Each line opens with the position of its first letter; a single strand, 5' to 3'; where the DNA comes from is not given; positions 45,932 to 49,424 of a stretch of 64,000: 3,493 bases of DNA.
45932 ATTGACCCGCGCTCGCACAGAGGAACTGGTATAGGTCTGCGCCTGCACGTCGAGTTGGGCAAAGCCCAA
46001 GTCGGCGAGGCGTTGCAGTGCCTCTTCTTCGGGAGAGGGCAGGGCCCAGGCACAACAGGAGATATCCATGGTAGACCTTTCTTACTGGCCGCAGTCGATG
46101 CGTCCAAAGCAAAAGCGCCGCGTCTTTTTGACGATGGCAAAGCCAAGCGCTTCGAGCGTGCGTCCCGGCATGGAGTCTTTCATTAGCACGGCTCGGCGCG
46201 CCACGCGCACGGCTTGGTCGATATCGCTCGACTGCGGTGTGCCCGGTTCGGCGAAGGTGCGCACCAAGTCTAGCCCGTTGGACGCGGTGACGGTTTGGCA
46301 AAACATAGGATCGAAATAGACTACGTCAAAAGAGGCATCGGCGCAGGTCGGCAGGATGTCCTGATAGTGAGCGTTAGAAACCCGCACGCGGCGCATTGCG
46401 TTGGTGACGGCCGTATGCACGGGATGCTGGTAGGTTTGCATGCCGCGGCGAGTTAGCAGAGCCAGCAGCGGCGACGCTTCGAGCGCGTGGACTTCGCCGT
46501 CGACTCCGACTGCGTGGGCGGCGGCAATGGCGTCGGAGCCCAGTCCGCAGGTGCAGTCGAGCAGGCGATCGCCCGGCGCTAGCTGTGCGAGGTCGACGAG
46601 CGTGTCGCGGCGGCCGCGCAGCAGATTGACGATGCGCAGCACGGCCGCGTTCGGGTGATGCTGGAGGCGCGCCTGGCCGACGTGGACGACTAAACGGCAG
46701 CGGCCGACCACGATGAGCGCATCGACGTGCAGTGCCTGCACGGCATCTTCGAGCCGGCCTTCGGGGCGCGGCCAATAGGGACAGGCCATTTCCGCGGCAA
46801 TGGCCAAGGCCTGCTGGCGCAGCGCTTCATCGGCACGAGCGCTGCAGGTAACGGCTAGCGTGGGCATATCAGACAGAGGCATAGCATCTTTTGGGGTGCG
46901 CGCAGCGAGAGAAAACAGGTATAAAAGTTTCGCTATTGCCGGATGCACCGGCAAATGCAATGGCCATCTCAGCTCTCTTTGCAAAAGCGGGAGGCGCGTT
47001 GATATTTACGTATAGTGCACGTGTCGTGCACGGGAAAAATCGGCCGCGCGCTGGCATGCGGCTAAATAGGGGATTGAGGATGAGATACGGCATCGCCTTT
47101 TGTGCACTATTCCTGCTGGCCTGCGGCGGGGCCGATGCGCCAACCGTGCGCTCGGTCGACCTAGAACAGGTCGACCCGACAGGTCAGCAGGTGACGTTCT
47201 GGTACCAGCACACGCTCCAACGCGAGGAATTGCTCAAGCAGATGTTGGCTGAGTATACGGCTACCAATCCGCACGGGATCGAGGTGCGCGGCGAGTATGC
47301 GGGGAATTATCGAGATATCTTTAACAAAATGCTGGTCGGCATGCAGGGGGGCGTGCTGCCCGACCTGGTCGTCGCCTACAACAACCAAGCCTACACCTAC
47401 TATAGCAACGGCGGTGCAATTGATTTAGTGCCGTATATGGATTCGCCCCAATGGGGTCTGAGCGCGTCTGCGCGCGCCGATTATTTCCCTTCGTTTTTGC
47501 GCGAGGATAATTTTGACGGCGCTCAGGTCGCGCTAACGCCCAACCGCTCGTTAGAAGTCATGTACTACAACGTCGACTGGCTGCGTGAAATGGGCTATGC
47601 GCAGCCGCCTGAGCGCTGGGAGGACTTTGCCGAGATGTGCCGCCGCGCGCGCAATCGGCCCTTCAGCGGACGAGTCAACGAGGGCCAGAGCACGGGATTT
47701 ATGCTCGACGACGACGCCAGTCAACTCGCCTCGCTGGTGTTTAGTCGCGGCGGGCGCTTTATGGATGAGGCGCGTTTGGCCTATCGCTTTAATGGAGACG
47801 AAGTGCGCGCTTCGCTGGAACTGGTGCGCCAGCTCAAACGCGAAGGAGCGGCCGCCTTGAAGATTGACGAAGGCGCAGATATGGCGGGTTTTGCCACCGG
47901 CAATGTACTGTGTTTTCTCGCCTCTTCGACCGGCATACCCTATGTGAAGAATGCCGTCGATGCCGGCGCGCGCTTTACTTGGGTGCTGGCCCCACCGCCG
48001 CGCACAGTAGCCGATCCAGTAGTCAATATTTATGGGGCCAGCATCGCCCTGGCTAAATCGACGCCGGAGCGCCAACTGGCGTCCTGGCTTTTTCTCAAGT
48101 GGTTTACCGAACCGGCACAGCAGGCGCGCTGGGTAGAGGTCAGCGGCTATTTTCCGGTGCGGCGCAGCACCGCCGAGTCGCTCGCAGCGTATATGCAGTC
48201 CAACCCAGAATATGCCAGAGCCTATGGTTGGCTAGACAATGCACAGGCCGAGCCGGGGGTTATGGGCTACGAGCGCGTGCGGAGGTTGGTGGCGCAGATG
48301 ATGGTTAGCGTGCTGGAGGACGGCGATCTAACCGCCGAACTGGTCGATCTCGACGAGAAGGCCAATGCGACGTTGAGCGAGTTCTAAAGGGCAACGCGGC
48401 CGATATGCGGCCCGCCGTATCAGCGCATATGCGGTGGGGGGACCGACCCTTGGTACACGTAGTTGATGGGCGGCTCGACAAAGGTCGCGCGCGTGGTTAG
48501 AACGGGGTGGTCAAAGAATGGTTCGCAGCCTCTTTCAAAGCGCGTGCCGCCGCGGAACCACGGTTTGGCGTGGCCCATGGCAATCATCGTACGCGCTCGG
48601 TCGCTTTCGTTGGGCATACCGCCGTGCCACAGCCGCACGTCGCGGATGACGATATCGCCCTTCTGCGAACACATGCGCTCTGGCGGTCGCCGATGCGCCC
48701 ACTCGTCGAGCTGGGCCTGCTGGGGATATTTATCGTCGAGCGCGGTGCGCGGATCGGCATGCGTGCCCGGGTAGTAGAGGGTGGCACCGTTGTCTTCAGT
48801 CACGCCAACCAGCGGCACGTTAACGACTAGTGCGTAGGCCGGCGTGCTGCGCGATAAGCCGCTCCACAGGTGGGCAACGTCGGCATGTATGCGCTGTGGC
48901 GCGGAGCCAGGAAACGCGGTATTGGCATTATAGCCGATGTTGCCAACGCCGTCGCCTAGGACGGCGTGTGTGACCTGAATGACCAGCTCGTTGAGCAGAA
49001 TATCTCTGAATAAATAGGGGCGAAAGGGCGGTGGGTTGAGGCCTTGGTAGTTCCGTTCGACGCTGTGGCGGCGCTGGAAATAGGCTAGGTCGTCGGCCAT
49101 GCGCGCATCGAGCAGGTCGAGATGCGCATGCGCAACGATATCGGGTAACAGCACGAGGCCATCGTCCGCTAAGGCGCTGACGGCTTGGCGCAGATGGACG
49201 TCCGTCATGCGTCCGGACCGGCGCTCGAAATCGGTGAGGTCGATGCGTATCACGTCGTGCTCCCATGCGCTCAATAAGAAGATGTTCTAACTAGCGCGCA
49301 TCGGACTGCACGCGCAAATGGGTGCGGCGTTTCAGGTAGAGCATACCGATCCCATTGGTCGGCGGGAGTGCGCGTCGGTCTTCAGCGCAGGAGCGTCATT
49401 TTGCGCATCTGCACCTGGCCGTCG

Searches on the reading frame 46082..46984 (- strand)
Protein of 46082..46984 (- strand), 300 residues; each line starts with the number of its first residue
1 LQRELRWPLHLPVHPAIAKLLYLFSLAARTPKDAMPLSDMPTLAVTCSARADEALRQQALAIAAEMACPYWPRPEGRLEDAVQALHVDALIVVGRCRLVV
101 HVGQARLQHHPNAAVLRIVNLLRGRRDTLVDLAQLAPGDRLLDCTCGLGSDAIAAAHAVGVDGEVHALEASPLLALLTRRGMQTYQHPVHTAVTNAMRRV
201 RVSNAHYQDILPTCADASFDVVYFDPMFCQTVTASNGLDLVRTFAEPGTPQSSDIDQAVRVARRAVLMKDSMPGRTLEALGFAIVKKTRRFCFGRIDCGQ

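Call 33: search_protein_families(library=pfam, proteins=[window:46082-46984:-], max_evalue=0.00001)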
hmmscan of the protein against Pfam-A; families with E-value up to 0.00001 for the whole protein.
window:46082-46984:- (300 aa): 1 family
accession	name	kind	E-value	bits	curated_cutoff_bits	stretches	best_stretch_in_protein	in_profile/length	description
PF04445.19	SAM_MT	-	2.8e-09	37.1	26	1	139-233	71-162/230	Putative SAM-dependent methyltransferase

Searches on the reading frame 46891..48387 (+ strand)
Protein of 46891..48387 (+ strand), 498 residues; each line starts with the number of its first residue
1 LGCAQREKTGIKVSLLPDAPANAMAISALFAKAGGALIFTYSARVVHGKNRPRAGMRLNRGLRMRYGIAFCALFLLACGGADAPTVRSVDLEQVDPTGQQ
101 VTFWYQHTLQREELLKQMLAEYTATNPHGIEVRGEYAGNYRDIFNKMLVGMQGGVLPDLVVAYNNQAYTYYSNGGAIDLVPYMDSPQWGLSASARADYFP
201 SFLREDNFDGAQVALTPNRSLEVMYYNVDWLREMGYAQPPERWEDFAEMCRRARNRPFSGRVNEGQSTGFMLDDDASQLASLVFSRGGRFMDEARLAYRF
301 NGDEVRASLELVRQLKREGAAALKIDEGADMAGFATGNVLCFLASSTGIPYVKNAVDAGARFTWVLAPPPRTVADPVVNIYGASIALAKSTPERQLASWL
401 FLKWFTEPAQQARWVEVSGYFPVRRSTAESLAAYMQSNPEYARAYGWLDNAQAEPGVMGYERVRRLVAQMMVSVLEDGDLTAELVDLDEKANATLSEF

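Call 33: search_protein_families(library=pfam, proteins=[window:46891-48387:+], max_evalue=0.00001)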
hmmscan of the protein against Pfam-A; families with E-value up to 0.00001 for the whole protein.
window:46891-48387:+ (498 aa): 2 families
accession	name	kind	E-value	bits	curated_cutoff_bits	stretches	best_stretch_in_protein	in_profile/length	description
PF13416.11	SBP_bac_8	-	1.8e-32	113.7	27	1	117-440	1-276/279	Bacterial extracellular solute-binding protein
PF01547.30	SBP_bac_1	-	3.9e-16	60.4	26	1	113-412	6-307/307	Bacterial extracellular solute-binding protein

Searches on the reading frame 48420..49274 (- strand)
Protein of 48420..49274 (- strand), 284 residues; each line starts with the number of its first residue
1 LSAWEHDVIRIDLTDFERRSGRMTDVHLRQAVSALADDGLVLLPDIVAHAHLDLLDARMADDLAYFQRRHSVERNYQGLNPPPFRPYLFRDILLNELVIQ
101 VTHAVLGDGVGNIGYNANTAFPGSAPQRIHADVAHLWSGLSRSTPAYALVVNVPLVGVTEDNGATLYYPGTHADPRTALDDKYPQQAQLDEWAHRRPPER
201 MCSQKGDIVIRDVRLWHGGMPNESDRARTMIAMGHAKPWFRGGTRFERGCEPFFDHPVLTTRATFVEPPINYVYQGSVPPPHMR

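Call 33: search_protein_families(library=pfam, proteins=[window:48420-49274:-], max_evalue=0.00001)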
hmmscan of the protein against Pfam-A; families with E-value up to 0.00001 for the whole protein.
window:48420-49274:- (284 aa): 1 family
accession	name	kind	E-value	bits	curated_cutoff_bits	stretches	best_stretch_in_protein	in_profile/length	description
PF05721.19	PhyH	-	6.9e-16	59.6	22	1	37-229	3-212/213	Phytanoyl-CoA dioxygenase (PhyH)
